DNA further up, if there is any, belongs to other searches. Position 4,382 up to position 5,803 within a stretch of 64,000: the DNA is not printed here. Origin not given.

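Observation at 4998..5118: In-frame palindromic-ended element inside a Zn-alcohol dehydrogenase gene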

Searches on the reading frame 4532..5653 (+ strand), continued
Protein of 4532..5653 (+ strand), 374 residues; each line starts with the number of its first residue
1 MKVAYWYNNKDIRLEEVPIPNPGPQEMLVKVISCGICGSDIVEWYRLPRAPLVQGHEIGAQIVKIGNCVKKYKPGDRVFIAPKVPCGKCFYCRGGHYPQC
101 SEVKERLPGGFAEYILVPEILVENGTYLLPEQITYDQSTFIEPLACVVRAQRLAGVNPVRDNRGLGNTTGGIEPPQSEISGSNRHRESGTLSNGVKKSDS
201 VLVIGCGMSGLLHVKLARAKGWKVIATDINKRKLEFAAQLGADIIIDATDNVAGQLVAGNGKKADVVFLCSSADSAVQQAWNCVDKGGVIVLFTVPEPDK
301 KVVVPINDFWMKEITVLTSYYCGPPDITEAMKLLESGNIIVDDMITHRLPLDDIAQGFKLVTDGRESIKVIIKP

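Call 83: find_encoding_contigs(protein=P0005, flank=2000, max_places=1)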
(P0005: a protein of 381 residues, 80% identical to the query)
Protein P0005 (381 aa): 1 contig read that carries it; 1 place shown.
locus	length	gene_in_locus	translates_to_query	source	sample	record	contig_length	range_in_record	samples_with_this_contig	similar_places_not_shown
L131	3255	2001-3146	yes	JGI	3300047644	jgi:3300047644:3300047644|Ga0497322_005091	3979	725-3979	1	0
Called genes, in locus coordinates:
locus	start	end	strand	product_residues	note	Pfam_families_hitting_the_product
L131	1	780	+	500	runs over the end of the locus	?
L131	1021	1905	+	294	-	PF01791:DeoC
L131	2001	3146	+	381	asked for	PF08240:ADH_N, PF01262:AlaDh_PNT_C (weak), PF16912:Glu_dehyd_C, PF00107:ADH_zinc_N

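Call 84: find_encoding_contigs(protein=P0011, flank=2000, max_places=1)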
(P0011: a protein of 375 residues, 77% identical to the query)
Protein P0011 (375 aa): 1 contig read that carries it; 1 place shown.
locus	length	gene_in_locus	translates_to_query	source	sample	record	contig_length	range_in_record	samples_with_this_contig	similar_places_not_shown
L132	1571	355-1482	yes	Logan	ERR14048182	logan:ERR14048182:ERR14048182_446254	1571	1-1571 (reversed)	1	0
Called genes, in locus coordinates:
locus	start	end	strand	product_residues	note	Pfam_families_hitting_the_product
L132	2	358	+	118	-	?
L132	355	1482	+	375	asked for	PF08240:ADH_N, PF16912:Glu_dehyd_C, PF00107:ADH_zinc_N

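Call 85: find_encoding_contigs(protein=P0003, flank=2000, max_places=1)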
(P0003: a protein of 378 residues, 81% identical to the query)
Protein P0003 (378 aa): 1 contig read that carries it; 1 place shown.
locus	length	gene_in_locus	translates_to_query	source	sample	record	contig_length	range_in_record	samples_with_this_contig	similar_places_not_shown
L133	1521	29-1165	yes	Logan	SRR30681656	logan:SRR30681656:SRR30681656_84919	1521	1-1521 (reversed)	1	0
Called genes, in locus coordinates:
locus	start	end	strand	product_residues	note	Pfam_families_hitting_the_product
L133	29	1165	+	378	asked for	PF08240:ADH_N, PF01262:AlaDh_PNT_C (weak), PF16912:Glu_dehyd_C, PF00107:ADH_zinc_N, PF13602:ADH_zinc_N_2 (weak)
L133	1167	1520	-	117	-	?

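Call 103: search_protein_families(library=ncbifam, proteins=[window:4532-5653:+], max_evalue=0.00001)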
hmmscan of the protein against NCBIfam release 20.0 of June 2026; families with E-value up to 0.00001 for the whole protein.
window:4532-5653:+ (374 aa): 22 families
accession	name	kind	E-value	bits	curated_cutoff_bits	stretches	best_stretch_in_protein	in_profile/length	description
NF003808.0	PRK05396.1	equivalog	3.6e-44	151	380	2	9-148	10-154/341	L-threonine 3-dehydrogenase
TIGR00692.1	tdh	equivalog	2.1e-42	145.4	458.35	2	11-149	10-153/340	L-threonine 3-dehydrogenase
NF041097.1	keto_inos_dh_IolM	equivalog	1.4e-40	139.2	450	2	7-147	35-193/389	scyllo-inosose 3-dehydrogenase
NF010344.0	PRK13771.1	subfamily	4.8e-36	124.4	349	2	8-156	9-160/334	putative alcohol dehydrogenase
TIGR03451.1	mycoS_dep_FDH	equivalog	2.4e-35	122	512.9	2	193-365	172-350/358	S-(hydroxymethyl)mycothiol dehydrogenase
TIGR03989.1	Rxyl_3153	subfamily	6e-34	117.9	440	2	192-367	181-364/370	NDMA-dependent alcohol dehydrogenase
NF007642.0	PRK10309.1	equivalog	9.9e-32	110.5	550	2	5-155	5-157/347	galactitol-1-phosphate 5-dehydrogenase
TIGR03201.1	dearomat_had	equivalog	1.5e-31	109.8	338.65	2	191-374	160-349/349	6-hydroxycyclohex-1-ene-1-carbonyl-CoA dehydrogenase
NF007489.0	PRK10083.1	equivalog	4.7e-30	104.7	376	2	10-150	10-152/339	Zn-dependent oxidoreductase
TIGR03366.1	HpnZ_proposed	hypoth_equivalog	1.4e-29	103.3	328.1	2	196-354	154-315/315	putative phosphonate catabolism associated alcohol dehydrogenase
NF041172.1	AcrlCoa_red_Thmprot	equivalog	1.6e-28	99.6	500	2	9-118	10-125/334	acryloyl-CoA reductase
NF007375.0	PRK09880.1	equivalog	1.8e-28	99.3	469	2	197-372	169-341/344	L-idonate 5-dehydrogenase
NF006940.0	PRK09422.1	equivalog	9.2e-27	93.9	344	2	194-365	158-326/338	alcohol dehydrogenase AdhP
TIGR02818.1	adh_III_F_hyde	equivalog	1.6e-23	83.4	543.95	2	5-106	7-111/368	S-(hydroxymethyl)glutathione dehydrogenase/class III alcohol dehydrogenase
NF047908.1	AldhRedAhr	equivalog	1e-21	77.2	470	2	20-115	24-126/335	NADPH-dependent aldehyde reductase Ahr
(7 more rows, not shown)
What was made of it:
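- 4532..5656 (+): Host gene: zinc-dependent medium-chain dehydrogenase (sorbitol/threonine-dehydrogenase-like), 374 aa, intact ORF. NCBIfam hits all fall below the equivalog cut-offs and are split into two stretches by the insert (call 103).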
